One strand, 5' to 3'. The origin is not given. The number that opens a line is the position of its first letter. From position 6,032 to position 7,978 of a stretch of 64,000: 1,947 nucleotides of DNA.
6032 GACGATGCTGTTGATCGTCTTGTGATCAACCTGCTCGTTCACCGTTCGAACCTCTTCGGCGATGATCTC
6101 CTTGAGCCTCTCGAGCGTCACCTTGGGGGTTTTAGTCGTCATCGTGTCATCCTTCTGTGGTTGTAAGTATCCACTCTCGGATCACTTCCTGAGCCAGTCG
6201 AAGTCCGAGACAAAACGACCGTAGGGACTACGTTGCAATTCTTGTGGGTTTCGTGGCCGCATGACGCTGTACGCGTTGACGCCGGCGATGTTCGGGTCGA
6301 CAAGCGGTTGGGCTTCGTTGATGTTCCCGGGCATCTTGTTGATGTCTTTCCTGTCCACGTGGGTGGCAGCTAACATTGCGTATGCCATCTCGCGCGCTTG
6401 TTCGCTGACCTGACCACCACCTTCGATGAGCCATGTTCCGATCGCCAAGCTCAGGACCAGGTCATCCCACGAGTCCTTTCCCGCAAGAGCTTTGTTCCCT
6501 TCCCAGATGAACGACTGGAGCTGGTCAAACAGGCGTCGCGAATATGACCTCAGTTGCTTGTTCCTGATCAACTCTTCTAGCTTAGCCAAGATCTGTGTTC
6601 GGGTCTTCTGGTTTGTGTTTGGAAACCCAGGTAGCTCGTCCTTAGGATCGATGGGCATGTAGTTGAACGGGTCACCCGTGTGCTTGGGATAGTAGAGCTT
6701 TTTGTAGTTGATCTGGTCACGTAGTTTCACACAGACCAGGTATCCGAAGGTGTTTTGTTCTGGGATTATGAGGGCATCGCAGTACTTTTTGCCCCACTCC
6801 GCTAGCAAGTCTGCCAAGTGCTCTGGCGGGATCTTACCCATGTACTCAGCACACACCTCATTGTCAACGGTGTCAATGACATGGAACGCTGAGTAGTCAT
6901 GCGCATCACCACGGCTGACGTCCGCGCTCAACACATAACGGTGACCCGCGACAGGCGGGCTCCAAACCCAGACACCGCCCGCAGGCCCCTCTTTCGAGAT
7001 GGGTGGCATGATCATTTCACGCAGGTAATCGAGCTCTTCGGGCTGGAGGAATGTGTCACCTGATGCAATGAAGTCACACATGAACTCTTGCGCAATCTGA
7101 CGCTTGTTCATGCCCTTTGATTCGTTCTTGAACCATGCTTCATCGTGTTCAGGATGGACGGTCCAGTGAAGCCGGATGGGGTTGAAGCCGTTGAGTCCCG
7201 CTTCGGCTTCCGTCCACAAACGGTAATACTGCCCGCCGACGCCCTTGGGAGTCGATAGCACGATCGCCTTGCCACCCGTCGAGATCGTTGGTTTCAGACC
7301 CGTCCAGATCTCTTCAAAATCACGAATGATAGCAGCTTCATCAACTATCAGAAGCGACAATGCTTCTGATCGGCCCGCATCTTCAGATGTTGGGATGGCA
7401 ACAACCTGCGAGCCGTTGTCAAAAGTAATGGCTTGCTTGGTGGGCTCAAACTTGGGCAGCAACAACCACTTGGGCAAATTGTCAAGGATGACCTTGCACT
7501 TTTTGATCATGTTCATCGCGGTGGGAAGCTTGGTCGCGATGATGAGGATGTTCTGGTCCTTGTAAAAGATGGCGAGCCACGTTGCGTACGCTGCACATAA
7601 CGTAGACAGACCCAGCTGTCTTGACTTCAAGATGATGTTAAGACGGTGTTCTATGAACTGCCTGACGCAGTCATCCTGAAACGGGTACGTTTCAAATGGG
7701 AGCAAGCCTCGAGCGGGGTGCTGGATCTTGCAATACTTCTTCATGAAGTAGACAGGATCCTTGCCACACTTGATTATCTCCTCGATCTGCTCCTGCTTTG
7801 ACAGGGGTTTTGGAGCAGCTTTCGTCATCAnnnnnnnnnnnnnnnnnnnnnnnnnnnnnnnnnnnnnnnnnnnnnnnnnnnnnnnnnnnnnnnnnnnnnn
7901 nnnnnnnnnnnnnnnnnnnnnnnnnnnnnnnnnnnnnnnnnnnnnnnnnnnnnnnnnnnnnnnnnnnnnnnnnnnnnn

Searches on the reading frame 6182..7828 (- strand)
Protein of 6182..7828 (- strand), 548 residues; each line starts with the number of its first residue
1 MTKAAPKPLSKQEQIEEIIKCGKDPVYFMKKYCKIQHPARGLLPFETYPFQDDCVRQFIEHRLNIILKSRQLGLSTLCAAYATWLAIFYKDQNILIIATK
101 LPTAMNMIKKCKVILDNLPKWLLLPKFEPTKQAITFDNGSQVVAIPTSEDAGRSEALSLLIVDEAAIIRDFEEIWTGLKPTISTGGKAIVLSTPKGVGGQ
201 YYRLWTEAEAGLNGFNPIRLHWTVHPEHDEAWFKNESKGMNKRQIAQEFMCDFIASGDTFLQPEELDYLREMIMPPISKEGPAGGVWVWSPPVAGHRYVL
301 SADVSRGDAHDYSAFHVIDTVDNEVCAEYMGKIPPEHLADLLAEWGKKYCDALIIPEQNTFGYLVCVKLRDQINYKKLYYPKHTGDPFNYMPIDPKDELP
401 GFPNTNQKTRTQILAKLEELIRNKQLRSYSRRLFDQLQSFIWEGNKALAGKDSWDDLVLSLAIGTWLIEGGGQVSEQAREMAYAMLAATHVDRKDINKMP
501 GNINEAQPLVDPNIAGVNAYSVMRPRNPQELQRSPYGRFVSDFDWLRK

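Call 11: search_protein_families(library=phrogs, proteins=[window:6182-7828:-], max_evalue=0.00001)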
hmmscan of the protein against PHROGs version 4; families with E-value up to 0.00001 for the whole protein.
window:6182-7828:- (548 aa): 9 families
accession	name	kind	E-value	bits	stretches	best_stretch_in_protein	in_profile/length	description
phrog_2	-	head and packaging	5.5e-51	175.2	1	43-466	262-590/807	terminase large subunit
phrog_5989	-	head and packaging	3.6e-40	139.2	1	11-236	107-317/347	terminase large subunit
phrog_36964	-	head and packaging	7.1e-26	91.5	2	76-321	436-696/890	terminase large subunit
phrog_7579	-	head and packaging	1e-17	65.1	1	64-266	20-226/239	terminase large subunit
phrog_38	-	head and packaging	3.9e-15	56.6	1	15-430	264-666/760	terminase large subunit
phrog_26724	-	unknown function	4.6e-10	40.4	1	20-199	8-188/192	-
phrog_38407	-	unknown function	2.9e-09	37.3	1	287-385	171-270/370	-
phrog_9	-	head and packaging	3.6e-09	37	1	27-214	190-381/812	terminase large subunit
phrog_24361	-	head and packaging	1.6e-07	32.3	1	327-463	2-133/162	terminase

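Call 13: search_dna_similar(query=window:6182-7828:-, collection=phages, mode=protein, max_rows=15)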
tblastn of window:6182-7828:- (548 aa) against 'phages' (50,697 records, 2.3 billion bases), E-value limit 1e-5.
Records with a match: 3014; places in all: 3069; records where one place covers at least 80% of the query: 2290.
Best place of each record, by identity: <60% 3014.
By first word of the organism name: Escherichia 744; Synechococcus 378; Klebsiella 334; Vibrio 272; Salmonella 202; Shigella 95; Stx2a-converting 83; Aeromonas 81; Acinetobacter 71; Cyanophage 61; and 82 more.
By host as written in the record: - 682; Escherichia coli 284; Klebsiella pneumoniae 115; Synechococcus 107; Escherichia coli O157:H7 42; Synechococcus sp. 38; Salmonella enterica 29; Synechococcus sp. WH7803 28; and 678 more.
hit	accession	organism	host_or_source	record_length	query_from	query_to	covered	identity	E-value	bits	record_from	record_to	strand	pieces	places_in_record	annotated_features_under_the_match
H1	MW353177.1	Flavobacterium phage vB_FspM_immuto_13-6C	Flavobacterium sp. LMO8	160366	11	546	98%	38.6%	3e-120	396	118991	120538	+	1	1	terminase large subunit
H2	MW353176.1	Flavobacterium phage vB_FspM_immuto_3-5A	Flavobacterium sp. LMO8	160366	11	546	98%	38.6%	4e-120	395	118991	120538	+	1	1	terminase large subunit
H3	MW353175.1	Flavobacterium phage vB_FspM_immuto_2-6A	Flavobacterium sp. LMO8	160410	11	546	98%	38.6%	4e-120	395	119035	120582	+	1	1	terminase large subunit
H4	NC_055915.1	Flavobacterium phage vB_FspM_immuto_2-6A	Flavobacterium sp. LMO8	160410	11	546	98%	38.6%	4e-120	395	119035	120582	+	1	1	terminase large subunit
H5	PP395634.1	Microcystis phage Mel-JY01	Microcystis elabens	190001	11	488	87%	40.5%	2e-112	373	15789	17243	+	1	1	large terminase protein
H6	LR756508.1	uncultured phage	metagenomic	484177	11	486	87%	37.6%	2e-105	353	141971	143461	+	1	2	record has no annotation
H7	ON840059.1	Caudoviricetes sp.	Rattus norvegicus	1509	12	444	79%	36.1%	3e-82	270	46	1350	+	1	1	large terminase protein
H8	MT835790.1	Bacteriophage sp.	human fecal samples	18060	13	444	79%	36.1%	2e-36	278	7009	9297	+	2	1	record has no annotation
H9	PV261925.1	Synechococcus phage RB11-B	Synechococcus sp. MW02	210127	1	468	85%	33.1%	9e-67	241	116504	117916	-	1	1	terminase large subunit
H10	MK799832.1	Synechococcus phage S-B05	Synechococcus sp. MW02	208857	1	468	85%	33.1%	1e-66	240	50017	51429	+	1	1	terminase DNA packaging enzyme large subunit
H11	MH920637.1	Synechococcus phage S-B43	Synechococcus sp. MW02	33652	1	468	85%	33.1%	1e-66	240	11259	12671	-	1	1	terminase large subunit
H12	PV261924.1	Synechococcus phage RN05-S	Synechococcus sp. MW02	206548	1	468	85%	33.1%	1e-66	240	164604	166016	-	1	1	erminase large subunit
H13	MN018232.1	Synechococcus phage S-B43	Synechococcus sp. MW02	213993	1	468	85%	33.1%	1e-66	240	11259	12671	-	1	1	terminase large subunit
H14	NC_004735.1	Rhodothermus phage RM378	Rhodothermus marinus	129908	6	464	84%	33.3%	8e-59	217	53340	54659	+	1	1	17: large terminase protein | hypothetical protein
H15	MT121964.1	Phage DP SC_6_H4_2017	bacteria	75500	13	444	79%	35.1%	7e-77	270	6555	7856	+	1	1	none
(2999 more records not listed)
